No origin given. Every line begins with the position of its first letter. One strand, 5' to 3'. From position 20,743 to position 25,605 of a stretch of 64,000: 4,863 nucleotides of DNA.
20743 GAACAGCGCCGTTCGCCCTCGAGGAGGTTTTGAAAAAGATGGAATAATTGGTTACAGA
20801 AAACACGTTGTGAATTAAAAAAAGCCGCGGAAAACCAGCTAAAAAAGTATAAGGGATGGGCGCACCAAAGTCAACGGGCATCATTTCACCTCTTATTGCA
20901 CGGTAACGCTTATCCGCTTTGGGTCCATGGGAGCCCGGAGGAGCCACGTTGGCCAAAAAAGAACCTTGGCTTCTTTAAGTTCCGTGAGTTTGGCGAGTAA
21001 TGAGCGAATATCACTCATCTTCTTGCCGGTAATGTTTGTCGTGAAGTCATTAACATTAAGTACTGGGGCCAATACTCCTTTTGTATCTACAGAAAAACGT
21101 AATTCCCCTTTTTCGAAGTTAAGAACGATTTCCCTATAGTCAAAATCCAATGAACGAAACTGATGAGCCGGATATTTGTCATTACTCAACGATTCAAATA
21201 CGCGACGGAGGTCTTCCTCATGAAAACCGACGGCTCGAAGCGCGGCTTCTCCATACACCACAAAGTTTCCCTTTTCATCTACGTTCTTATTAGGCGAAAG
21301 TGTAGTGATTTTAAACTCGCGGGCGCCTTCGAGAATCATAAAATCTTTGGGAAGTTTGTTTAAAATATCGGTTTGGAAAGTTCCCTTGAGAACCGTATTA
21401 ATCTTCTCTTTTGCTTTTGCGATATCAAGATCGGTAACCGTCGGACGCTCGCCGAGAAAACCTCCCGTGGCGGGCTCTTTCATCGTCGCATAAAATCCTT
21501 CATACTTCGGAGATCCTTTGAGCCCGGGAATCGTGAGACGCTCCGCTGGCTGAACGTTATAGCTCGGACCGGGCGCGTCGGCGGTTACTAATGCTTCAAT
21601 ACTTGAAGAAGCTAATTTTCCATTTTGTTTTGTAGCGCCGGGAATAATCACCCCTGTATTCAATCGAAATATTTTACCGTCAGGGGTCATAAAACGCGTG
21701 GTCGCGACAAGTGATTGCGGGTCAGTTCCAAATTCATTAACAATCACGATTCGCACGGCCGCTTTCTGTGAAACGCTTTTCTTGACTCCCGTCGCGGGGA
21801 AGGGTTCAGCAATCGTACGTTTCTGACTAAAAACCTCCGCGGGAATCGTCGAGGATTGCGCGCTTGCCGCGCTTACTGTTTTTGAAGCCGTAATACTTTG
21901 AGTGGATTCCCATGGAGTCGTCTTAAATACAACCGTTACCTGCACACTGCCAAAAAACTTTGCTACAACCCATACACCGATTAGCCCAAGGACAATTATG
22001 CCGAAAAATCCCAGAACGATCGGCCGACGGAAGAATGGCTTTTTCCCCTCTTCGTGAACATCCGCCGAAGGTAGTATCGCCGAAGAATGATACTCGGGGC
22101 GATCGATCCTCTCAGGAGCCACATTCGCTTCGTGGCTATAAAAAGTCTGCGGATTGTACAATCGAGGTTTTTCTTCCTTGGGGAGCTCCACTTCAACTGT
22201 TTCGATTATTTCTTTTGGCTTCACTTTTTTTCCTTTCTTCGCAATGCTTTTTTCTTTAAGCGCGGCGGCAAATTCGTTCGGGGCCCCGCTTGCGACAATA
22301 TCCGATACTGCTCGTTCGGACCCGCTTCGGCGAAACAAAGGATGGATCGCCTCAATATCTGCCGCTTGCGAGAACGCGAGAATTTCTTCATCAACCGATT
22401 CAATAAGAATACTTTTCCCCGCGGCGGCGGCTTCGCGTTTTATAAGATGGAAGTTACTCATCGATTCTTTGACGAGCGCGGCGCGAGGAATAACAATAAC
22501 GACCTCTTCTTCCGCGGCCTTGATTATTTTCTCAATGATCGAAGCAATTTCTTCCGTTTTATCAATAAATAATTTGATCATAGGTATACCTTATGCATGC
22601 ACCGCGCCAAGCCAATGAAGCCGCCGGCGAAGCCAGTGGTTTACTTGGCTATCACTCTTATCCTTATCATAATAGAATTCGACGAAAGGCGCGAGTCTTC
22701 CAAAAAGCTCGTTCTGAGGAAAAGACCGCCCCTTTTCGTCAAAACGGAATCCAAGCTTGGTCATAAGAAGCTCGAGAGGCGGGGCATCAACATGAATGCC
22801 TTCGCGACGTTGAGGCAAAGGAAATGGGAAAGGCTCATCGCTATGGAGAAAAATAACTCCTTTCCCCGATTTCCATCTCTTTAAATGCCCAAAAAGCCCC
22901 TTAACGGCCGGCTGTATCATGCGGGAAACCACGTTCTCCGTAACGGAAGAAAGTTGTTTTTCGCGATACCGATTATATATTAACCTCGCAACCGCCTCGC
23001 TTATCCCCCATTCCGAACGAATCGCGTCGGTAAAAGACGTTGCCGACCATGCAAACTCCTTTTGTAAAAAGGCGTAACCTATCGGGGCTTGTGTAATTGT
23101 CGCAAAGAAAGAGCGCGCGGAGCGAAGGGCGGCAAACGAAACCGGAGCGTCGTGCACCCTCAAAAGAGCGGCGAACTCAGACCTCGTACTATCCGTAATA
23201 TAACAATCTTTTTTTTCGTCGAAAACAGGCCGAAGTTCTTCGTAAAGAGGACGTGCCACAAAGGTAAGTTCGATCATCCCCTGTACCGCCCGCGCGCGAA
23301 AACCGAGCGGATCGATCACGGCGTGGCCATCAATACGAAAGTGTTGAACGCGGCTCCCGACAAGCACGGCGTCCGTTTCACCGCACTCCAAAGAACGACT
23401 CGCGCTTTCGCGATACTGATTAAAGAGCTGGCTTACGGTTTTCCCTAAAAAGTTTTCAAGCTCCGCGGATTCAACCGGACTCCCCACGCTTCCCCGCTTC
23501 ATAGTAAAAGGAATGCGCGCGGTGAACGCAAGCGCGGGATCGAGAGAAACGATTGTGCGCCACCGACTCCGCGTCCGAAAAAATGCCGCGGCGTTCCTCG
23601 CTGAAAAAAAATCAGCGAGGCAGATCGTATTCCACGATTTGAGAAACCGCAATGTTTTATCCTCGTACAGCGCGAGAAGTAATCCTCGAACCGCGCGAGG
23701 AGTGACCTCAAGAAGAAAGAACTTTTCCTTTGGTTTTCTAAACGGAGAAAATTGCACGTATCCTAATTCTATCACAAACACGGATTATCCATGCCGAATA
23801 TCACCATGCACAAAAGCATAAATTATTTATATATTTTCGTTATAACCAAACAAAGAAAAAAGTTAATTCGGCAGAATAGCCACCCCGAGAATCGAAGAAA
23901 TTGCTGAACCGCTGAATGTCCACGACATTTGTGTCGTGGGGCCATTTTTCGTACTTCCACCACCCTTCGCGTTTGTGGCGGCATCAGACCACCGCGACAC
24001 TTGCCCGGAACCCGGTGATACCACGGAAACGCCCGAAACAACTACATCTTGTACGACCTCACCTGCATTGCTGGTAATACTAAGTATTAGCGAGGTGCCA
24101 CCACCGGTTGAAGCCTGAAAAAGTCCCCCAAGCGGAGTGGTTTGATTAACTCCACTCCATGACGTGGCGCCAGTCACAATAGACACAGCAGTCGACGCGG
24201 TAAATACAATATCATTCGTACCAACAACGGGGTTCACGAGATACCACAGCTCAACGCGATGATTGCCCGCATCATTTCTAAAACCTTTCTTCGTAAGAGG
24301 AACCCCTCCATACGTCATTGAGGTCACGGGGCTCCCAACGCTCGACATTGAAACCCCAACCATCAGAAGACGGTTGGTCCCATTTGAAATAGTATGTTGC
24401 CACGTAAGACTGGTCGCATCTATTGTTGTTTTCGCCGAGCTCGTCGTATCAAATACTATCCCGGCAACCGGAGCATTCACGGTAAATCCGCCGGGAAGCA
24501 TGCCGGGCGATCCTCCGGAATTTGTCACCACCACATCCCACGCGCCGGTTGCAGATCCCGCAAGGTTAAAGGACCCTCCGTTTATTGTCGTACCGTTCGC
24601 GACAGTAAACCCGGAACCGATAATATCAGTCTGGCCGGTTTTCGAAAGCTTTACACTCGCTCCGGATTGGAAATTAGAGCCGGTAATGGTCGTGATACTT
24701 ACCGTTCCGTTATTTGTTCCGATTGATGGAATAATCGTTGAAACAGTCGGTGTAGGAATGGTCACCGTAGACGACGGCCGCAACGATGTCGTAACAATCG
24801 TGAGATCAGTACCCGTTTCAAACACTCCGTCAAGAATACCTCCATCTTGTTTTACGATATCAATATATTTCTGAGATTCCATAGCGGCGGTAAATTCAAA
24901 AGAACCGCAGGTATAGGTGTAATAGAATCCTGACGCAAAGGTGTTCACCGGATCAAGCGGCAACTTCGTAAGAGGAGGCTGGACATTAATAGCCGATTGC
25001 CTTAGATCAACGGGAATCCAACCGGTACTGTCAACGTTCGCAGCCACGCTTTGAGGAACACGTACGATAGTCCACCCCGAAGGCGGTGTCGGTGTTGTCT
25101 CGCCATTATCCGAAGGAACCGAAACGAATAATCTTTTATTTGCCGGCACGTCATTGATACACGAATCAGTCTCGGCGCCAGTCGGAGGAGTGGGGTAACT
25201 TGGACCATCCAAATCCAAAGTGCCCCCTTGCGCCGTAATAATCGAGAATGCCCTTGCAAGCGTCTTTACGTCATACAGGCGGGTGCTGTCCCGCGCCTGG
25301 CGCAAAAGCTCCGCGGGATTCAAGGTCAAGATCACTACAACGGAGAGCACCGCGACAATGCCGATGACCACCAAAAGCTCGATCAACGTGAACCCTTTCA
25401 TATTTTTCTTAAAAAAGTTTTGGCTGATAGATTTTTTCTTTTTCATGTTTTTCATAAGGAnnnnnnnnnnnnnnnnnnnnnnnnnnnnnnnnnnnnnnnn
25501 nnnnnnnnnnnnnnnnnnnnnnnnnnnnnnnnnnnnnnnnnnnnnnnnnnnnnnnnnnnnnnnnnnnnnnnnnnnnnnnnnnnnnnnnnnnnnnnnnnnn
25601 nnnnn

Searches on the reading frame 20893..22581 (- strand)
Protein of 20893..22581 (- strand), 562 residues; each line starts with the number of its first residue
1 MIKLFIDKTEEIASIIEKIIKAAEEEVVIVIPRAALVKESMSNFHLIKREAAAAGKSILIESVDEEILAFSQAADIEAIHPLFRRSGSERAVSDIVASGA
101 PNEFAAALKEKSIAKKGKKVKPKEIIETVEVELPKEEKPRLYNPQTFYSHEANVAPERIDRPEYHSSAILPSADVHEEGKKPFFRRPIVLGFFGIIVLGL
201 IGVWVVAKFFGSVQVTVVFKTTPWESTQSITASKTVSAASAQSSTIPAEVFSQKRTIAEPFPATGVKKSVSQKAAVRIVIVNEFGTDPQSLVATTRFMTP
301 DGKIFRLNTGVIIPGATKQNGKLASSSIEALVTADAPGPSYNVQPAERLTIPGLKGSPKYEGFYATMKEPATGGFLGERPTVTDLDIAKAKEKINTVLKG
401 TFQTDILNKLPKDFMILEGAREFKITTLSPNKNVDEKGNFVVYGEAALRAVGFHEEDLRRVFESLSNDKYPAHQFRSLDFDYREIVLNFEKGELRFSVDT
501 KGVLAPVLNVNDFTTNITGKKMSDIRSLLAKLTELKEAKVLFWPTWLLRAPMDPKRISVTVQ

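Call 47: search_protein_families(library=pfam, proteins=[window:20893-22581:-], max_evalue=0.001)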
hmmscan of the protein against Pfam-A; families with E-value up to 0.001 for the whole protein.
window:20893-22581:- (562 aa): 1 family
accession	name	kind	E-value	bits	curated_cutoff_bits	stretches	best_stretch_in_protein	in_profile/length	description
PF21110.3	GlxA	-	4.4e-05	24.5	27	1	273-359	1-95/105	GlxA beta barrel domain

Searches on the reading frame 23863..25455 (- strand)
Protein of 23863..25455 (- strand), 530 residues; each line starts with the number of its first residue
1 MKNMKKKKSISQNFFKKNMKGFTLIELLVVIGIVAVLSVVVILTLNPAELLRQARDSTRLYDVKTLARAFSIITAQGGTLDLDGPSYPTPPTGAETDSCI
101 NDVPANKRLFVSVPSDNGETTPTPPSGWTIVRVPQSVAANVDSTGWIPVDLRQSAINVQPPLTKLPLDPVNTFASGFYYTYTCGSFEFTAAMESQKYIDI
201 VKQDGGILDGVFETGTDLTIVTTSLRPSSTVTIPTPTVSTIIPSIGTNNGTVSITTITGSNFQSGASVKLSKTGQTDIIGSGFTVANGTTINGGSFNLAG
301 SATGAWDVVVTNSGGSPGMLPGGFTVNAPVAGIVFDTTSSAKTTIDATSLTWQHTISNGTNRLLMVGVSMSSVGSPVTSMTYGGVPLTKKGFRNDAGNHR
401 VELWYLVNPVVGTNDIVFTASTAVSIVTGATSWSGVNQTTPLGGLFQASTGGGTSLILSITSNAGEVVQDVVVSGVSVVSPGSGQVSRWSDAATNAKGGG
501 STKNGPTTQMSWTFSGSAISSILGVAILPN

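Call 64: search_protein_families(library=pfam, proteins=[window:23863-25455:-], max_evalue=0.0001)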
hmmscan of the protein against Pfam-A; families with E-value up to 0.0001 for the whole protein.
window:23863-25455:- (530 aa): 1 family
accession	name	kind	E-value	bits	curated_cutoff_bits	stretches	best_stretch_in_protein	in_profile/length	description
PF07963.17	N_methyl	-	6.6e-07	29.1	21.2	1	17-41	2-26/27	Prokaryotic N-terminal methylation motif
